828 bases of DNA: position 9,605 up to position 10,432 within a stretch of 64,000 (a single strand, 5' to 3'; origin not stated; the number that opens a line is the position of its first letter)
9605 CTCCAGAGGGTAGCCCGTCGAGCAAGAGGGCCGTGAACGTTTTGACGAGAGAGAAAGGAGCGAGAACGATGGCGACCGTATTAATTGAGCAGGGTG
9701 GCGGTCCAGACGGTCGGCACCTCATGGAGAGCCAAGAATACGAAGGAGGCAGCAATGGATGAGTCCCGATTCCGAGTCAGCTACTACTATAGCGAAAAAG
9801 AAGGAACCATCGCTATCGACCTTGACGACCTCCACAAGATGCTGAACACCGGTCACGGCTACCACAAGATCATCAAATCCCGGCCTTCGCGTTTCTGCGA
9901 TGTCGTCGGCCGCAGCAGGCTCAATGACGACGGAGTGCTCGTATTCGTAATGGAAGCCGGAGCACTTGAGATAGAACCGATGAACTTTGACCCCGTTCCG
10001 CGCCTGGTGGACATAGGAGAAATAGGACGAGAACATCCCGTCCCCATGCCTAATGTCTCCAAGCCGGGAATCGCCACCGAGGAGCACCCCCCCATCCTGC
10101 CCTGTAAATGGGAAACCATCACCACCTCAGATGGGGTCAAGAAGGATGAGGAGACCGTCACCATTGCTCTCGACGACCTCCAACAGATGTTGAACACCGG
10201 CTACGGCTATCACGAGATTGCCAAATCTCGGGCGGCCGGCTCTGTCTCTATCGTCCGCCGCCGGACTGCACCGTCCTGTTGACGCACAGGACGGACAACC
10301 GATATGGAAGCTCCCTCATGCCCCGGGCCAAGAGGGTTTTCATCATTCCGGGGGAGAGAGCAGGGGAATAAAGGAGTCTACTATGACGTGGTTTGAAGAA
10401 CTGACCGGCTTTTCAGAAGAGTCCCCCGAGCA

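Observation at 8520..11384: Three-gene module pairing an ADP-ribosylglycohydrolase with a PARG/macro-like protein and a tandem-repeat protein, with no obvious ADP-ribosyltransferase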

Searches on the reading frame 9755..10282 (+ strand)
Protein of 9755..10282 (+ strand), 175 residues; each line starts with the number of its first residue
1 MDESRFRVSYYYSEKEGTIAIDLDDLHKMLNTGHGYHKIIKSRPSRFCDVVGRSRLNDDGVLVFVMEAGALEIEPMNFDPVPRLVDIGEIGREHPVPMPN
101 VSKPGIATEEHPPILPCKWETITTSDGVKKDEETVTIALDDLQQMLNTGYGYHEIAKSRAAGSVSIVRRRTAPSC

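Call 4: search_protein_families(library=ncbifam, proteins=[window:9755-10282:+], max_evalue=1)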
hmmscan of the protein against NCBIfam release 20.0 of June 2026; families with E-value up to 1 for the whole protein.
window:9755-10282:+ (175 aa): 2 families
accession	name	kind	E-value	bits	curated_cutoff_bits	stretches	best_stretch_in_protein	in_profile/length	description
NF002219.0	PRK01115.1-2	equivalog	0.1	12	293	1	10-40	59-88/247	DNA polymerase sliding clamp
TIGR02531.1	yecD_yerC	hypoth_equivalog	0.19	12.2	42.2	0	142-169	43-70/88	YerC/YecD family TrpR-related protein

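Call 5: search_protein_families(library=padloc, proteins=[window:9755-10282:+], max_evalue=1)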
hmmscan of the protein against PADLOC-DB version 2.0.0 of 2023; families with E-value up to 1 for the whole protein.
window:9755-10282:+ (175 aa): 1 family
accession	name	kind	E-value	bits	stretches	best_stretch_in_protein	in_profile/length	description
PDLC03837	DolA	-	0.01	13.9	0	132-168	137-174/258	-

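Call 6: search_protein_families(library=pfam, proteins=[window:9755-10282:+], max_evalue=1)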
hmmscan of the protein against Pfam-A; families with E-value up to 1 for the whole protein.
window:9755-10282:+ (175 aa): 1 family
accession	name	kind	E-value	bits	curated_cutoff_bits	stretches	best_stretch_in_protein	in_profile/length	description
PF09494.16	Slx4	-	0.014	15.8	24.8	0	21-49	24-52/60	Slx4 endonuclease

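Call 11: search_solved_structures(query=window:9755-10282:+, max_evalue=10)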
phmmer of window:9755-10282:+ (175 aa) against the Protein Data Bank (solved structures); distinct sequences matched with E-value up to 10: 2.
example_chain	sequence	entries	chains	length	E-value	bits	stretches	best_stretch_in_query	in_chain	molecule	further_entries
3pg0_A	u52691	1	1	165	0.26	14.2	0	28-62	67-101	ThreeFoil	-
6xr2_A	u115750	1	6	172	0.45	13.4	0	131-160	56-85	dTor_3x57R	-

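Call 14: find_homologous_proteins(query=window:9755-10282:+)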
Query window:9755-10282:+ (175 aa): 25 proteins with E <= 0.001 among 92 candidates.
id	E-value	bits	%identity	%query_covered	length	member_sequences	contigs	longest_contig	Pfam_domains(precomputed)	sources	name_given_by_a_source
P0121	6.0e-114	396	100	100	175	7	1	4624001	-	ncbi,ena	-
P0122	4.3e-96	338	86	99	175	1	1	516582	-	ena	-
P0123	6.0e-95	334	71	100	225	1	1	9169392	-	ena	-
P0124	1.1e-94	333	89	97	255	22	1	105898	-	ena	-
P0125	1.4e-94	333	86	99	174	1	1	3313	-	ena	-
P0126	3.1e-93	328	85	98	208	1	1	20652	-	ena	-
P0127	5.8e-92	324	85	98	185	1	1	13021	-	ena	-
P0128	1.6e-90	319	85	95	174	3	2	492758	-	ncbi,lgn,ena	-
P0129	4.9e-90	318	84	99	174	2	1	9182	-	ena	-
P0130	5.4e-90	318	82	100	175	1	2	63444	-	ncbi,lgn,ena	-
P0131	1.6e-89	316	84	98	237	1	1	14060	-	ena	-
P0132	2.1e-89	316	83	98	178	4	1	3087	-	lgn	-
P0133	7.2e-77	275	76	99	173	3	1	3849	-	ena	-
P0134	2.0e-73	264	58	100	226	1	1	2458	-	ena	-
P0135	3.3e-72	260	59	100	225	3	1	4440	-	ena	-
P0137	1.7e-70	254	57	100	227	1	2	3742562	-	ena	-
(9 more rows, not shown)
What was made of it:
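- An identical 175-aa protein is recorded in another assembly (P0121, call 14).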

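Call 16: find_encoding_contigs(protein=P0121, flank=10000, max_places=6)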
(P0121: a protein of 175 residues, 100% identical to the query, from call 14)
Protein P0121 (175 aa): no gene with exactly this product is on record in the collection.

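Call 17: find_encoding_contigs(protein=P0122, flank=10000, max_places=6)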
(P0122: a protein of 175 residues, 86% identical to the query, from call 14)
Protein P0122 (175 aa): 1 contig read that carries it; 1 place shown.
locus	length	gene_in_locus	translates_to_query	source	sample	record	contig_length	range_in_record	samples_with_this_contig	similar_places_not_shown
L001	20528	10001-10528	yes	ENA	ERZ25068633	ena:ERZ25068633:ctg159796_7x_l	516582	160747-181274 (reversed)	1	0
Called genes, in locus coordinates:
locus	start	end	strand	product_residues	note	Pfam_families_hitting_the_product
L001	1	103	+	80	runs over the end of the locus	-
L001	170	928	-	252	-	PF00378:ECH_1, PF16113:ECH_2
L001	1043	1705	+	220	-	PF12900:Pyridox_ox_2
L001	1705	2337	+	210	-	PF04299:FMN_bind_2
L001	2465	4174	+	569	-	PF03235:GmrSD_N, PF07510:GmrSD_C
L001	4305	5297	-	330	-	PF04055:Radical_SAM, PF12345:DUF3641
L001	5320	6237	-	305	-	PF13489:Methyltransf_23 (weak), PF01135:PCMT (weak), PF01209:Ubie_methyltran (weak), PF01728:FtsJ (weak), PF13847:Methyltransf_31, PF08241:Methyltransf_11 (weak), PF13649:Methyltransf_25, PF13847:Methyltransf_31, +2 more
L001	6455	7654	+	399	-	PF13486:Dehalogenase (weak), PF12838:Fer4_7 (weak), PF13484:Fer4_16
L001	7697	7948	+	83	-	-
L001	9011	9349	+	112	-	-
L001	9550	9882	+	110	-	-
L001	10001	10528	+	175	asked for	-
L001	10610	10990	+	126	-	-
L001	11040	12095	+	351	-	-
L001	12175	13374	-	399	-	PF03747:ADP_ribosyl_GH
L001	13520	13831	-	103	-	PF01609:DDE_Tnp_1, PF13586:DDE_Tnp_1_2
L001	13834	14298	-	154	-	PF13340:DUF4096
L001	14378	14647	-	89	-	-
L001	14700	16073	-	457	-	PF00291:PALP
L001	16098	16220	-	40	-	-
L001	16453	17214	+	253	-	PF00106:adh_short, PF08659:KR, PF13561:adh_short_C2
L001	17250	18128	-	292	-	PF00561:Abhydrolase_1, PF12146:Hydrolase_4, PF12697:Abhydrolase_6, PF03096:Ndr (weak)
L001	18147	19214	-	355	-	PF01717:Meth_synt_2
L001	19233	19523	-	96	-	PF14384:BrnA_antitoxin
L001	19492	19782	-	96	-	PF04365:BrnT_toxin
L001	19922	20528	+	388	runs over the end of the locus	PF00296:Bac_luciferase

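Call 18: find_encoding_contigs(protein=P0137, flank=10000, max_places=6)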
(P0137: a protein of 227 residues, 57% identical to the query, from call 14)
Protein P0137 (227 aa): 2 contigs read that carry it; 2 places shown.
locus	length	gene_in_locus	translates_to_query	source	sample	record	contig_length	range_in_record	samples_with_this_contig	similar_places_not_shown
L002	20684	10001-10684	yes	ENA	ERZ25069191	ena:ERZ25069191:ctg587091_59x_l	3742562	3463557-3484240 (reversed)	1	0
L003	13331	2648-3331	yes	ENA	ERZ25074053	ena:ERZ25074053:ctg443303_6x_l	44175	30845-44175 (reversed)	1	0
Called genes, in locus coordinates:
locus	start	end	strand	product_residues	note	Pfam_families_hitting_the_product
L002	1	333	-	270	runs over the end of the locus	PF00106:adh_short, PF08659:KR, PF13561:adh_short_C2, PF23441:SDR (weak)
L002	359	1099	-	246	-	PF01738:DLH, PF00326:Peptidase_S9 (faint)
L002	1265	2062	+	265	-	PF00561:Abhydrolase_1, PF12697:Abhydrolase_6, PF12146:Hydrolase_4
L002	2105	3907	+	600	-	PF00501:AMP-binding, PF23562:AMP-binding_C_3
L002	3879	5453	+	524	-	PF13191:AAA_16 (faint), PF19568:Spore_III_AA, PF00437:T2SSE (faint), PF13604:AAA_30 (weak), PF00004:AAA (weak), PF13238:AAA_18 (weak), PF25516:PTPase, PF01424:R3H, +3 more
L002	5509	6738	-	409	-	PF00108:Thiolase_N, PF02803:Thiolase_C (weak), PF22691:Thiolase_C_1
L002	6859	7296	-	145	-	PF24521:Ank_KRIT1 (faint), PF12796:Ank_2, PF13606:Ank_3 (faint), PF13857:Ank_5, PF00023:Ank, PF13637:Ank_4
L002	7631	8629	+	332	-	-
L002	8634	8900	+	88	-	-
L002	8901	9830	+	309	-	PF03747:ADP_ribosyl_GH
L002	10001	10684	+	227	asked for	-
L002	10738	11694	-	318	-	-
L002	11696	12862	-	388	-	PF02463:SMC_N (faint), PF11398:DUF2813 (faint), PF13175:AAA_15, PF13304:AAA_21, PF13175:AAA_15, PF12476:DUF3696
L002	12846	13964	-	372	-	PF03235:GmrSD_N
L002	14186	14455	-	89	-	-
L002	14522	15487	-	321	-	PF08240:ADH_N, PF16912:Glu_dehyd_C, PF00107:ADH_zinc_N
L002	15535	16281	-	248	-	-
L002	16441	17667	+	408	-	PF02515:CoA_transf_3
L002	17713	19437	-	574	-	PF03349:Toluene_X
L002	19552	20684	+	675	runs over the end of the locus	PF04879:Molybdop_Fe4S4, PF00384:Molybdopterin, PF01568:Molydop_binding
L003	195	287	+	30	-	-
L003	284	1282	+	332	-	-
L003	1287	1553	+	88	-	-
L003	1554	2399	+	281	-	PF03747:ADP_ribosyl_GH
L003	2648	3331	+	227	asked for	-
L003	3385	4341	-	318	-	-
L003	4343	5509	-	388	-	PF02463:SMC_N (faint), PF11398:DUF2813 (faint), PF13175:AAA_15, PF13304:AAA_21, PF13175:AAA_15, PF12476:DUF3696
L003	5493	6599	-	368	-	PF03235:GmrSD_N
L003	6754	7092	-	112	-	-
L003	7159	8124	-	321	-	PF08240:ADH_N, PF16912:Glu_dehyd_C, PF00107:ADH_zinc_N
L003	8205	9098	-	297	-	PF00296:Bac_luciferase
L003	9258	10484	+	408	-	PF02515:CoA_transf_3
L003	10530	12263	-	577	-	-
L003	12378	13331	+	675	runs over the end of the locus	PF04879:Molybdop_Fe4S4, PF00384:Molybdopterin, PF01568:Molydop_binding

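Call 38: predict_structure(alignment_id=A2)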
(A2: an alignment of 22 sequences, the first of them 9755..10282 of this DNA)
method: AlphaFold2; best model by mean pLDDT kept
length: 175 residues; sequences in the alignment: 22
mean_pLDDT: 36.9   pTM: 0.28
mean pLDDT of the five models: 36.9, 32.7, 31.6, 31.4, 29.8
residues with pLDDT >= 90: 0; 70-90: 0; 50-70: 28; < 50: 147
segments of 3 or more residues with pLDDT < 50: 1-124, 149-152, 156-158, 160-163, 170-175
pLDDT, mean of each block of 10 residues (from residue 1): 25 31 43 29 33 39 33 30 26 28 25 37 48 55 50 47 50 33
secondary structure, 60 per line:
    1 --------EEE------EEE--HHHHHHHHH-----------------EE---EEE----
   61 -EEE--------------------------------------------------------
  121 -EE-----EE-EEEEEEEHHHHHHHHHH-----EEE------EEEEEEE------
elements in order: E9-11 E18-20 H23-31 E54-56 E62-64 E132-138 H139-148 E154-156 E163-169
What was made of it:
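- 9755..10282 (+): 175-aa two-repeat protein. In relatives this is the N-terminal domain of, or the gene next to, a DSP-PTPase. The AF2 model is unreliable, pLDDT 37 (call 38).
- The 175-aa protein has no recognisable family and no confident fold (calls 6, 11, 38), so a catalytic role cannot be strictly excluded.
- Tried and rejected: AF2 of the 175-aa protein gave pLDDT 37 (call 38), so no fold search was attempted on it.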

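Call 46: find_homologous_proteins(query=A2, max_evalue=0.01)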
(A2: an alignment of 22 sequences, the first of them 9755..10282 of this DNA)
Query A2 (22 sequences) (175 aa, profile of the alignment): 31 proteins with E <= 0.01 among 8000 candidates.
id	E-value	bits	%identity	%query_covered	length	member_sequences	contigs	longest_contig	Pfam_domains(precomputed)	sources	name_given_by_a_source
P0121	3.4e-103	361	100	100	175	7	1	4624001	-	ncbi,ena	-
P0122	1.8e-102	358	86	99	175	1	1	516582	-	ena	-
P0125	4.4e-101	354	86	99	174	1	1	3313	-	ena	-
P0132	1.4e-100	352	83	98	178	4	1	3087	-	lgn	-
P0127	1.8e-100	352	85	98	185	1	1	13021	-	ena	-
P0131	4.4e-100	351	84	98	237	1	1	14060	-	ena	-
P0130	2.4e-99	348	82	100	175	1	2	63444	-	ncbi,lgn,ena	-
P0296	3.0e-99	348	85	98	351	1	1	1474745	PF22784.2,PF22741.2,PF22785.2,PF00782.26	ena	-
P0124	3.3e-99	348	89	97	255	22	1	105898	-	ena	-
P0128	3.0e-98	345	85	95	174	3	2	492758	-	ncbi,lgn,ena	-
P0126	5.5e-98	344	85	98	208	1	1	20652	-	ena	-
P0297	6.7e-97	340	88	97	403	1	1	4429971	PF22784.2,PF22741.2,PF22785.2,PF00782.26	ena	-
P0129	9.9e-97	340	84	99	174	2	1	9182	-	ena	-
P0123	8.1e-96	337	71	100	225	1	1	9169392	-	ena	-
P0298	8.4e-96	337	85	98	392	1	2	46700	PF22784.2,PF22741.2,PF22785.2,PF00782.26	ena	-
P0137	1.5e-92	326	57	100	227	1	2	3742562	-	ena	-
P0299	9.7e-91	320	60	97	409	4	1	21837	PF22784.2,PF22741.2,PF22785.2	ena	-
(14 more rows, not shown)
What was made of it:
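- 9755..10282 (+): About 31 clusters, in the same contigs as close (Binatia-type) relatives of the macro gene (calls 14, 46).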

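Call 69: find_encoding_contigs(protein=P0296, flank=8000, max_places=3)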
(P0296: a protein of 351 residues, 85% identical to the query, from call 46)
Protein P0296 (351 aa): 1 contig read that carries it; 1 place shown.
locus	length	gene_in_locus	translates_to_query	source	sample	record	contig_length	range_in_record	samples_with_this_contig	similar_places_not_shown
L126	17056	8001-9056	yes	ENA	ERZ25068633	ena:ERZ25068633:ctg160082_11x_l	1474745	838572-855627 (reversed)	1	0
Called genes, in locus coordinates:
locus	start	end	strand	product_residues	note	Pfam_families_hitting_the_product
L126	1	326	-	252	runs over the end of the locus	PF00378:ECH_1, PF16113:ECH_2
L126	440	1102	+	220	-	PF12900:Pyridox_ox_2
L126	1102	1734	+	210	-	PF04299:FMN_bind_2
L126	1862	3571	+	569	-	PF03235:GmrSD_N, PF07510:GmrSD_C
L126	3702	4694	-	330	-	PF04055:Radical_SAM, PF12345:DUF3641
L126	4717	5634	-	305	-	PF13489:Methyltransf_23 (weak), PF01135:PCMT (weak), PF01209:Ubie_methyltran (weak), PF01728:FtsJ (weak), PF13847:Methyltransf_31, PF08241:Methyltransf_11 (weak), PF13649:Methyltransf_25, PF08241:Methyltransf_11 (weak), +1 more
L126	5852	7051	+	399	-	PF13486:Dehalogenase (weak), PF12838:Fer4_7 (weak), PF13484:Fer4_16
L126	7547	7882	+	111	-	-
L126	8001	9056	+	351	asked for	PF22784:PTP-SAK, PF22785:Tc-R-P, PF00782:DSPc (weak), PF22741:PTP-NADK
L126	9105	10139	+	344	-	-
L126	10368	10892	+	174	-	-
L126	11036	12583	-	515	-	PF12796:Ank_2, PF13637:Ank_4 (weak), PF12796:Ank_2, PF13857:Ank_5, PF12796:Ank_2, PF00023:Ank, PF13637:Ank_4, PF12796:Ank_2, +9 more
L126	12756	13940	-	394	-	PF03747:ADP_ribosyl_GH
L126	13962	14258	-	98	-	-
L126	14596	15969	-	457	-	PF00291:PALP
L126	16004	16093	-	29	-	-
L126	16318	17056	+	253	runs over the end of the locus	PF00106:adh_short, PF08659:KR, PF13561:adh_short_C2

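Call 70: find_encoding_contigs(protein=P0297, flank=8000, max_places=3)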
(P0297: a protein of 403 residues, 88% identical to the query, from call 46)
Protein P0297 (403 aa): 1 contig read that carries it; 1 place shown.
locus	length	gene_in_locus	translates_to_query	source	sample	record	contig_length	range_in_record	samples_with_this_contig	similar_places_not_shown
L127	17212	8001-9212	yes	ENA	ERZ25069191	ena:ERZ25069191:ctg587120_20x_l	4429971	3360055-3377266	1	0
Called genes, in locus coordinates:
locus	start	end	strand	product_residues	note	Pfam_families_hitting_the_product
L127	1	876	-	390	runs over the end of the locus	PF02771:Acyl-CoA_dh_N (weak), PF00441:Acyl-CoA_dh_1 (weak), PF08028:Acyl-CoA_dh_2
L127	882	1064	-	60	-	-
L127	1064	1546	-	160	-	-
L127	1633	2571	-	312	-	PF04199:Cyclase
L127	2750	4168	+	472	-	PF07969:Amidohydro_3 (faint), PF01979:Amidohydro_1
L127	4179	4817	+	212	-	PF00857:Isochorismatase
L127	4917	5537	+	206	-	PF00160:Pro_isomerase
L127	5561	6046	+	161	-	-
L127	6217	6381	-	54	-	-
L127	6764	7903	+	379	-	PF03747:ADP_ribosyl_GH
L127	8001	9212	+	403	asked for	PF22784:PTP-SAK, PF00782:DSPc (weak), PF22741:PTP-NADK, PF22785:Tc-R-P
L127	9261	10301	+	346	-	-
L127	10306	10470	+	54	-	-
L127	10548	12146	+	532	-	PF12161:HsdM_N, PF02384:N6_Mtase, PF01170:UPF0020 (faint)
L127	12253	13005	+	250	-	-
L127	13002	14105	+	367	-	PF17761:DUF1016_N, PF06250:YhcG_C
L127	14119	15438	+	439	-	PF01420:Methylase_S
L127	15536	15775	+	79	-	PF01402:RHH_1 (weak)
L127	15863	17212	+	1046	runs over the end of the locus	PF04313:HSDR_N, PF04851:ResIII, PF18766:SWI2_SNF2, PF22679:T1R_D3-like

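Call 71: find_encoding_contigs(protein=P0299, flank=8000, max_places=3)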
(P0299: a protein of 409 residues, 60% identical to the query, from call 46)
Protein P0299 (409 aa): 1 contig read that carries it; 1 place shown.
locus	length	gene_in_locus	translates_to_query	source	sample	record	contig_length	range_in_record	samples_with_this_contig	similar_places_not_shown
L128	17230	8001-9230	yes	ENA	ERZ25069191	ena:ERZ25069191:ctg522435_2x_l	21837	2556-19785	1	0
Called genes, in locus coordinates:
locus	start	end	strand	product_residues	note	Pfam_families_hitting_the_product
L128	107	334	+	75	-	-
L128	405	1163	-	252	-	PF00378:ECH_1, PF16113:ECH_2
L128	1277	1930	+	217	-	PF12900:Pyridox_ox_2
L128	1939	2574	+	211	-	PF04299:FMN_bind_2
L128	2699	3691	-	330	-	PF04055:Radical_SAM, PF12345:DUF3641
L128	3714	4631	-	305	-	PF01728:FtsJ (weak), PF13489:Methyltransf_23 (weak), PF01135:PCMT (weak), PF01209:Ubie_methyltran (weak), PF13847:Methyltransf_31, PF08241:Methyltransf_11 (weak), PF13649:Methyltransf_25, PF13847:Methyltransf_31, +3 more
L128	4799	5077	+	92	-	-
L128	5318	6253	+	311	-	PF12760:Zn_ribbon_IS1595, PF12762:DDE_Tnp_IS1595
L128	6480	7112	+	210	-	-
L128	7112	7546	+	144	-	PF04355:BamE (faint)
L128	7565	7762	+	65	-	-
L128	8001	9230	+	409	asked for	PF22784:PTP-SAK, PF22741:PTP-NADK (weak), PF22785:Tc-R-P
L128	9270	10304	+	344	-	-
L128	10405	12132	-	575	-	PF03235:GmrSD_N, PF07510:GmrSD_C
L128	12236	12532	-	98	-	-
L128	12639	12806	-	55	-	-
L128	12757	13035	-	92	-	PF10805:DUF2730 (weak), PF23991:DUF7310 (weak)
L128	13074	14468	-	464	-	PF00291:PALP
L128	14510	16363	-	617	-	PF00920:ILVD_EDD_N, PF24877:ILV_EDD_C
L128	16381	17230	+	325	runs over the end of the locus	PF00106:adh_short, PF08659:KR, PF13561:adh_short_C2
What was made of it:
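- No ART, PARP, sirtuin or DarT Pfam family is recorded in the annotated flanks of L001-L003 and L126-L128 (calls 17, 18, 69-71).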

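Call 73: search_protein_families(library=pfam, proteins=[L126:7547-7882:+, L126:10368-10892:+, L126:13962-14258:-, L127:5561-6046:+, L127:12253-13005:+, L002:10738-11694:-, L128:6480-7112:+, L128:12236-12532:-, L001:14378-14647:-], max_evalue=0.1)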
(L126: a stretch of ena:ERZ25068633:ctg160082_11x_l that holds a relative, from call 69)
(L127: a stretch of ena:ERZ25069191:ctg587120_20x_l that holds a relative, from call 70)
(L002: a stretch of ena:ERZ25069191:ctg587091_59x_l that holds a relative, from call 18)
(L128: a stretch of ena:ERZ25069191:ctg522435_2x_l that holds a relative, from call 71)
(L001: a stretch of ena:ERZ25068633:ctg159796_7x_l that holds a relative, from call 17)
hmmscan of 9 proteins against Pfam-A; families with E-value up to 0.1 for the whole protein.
L126:7547-7882:+ (111 aa): 0 families

L126:10368-10892:+ (174 aa): 0 families

L126:13962-14258:- (98 aa): 0 families

L127:5561-6046:+ (161 aa): 2 families
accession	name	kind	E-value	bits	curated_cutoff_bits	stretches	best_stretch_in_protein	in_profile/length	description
PF10012.15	DUF2255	-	0.0076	16.9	29.8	1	41-132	4-93/115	Uncharacterized protein conserved in bacteria (DUF2255)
PF01243.27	PNPOx_N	-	0.048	14.5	28.1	1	36-143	3-98/120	Pyridoxamine 5'-phosphate oxidase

L127:12253-13005:+ (250 aa): 0 families

L002:10738-11694:- (318 aa): 0 families

L128:6480-7112:+ (210 aa): 0 families

L128:12236-12532:- (98 aa): 0 families

L001:14378-14647:- (89 aa): 1 family
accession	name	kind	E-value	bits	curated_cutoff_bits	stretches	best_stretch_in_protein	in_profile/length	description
PF03498.20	CDtoxinA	-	0.03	14.4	22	1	30-77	3-50/149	Cytolethal distending toxin A/C domain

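Call 75: search_protein_families(library=phrogs, proteins=[window:9755-10282:+, L126:7547-7882:+, L126:10368-10892:+], max_evalue=0.01)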
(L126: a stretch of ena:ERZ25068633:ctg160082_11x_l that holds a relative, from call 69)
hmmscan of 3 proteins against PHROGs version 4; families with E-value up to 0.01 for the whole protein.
window:9755-10282:+ (175 aa): 1 family
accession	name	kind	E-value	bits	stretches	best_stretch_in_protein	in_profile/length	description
phrog_4458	-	unknown function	0.00072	20.6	0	21-34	65-78/94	-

L126:7547-7882:+ (111 aa): 0 families

L126:10368-10892:+ (174 aa): 0 families
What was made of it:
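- Tried and rejected: Pfam, NCBIfam, PADLOC and PHROGs gave nothing for the macro protein and only noise for the 175-aa protein: Slx4 at E 0.014, DolA at 0.01, phrog_4458 at 7e-4 on 14 residues (calls 4-6, 75).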
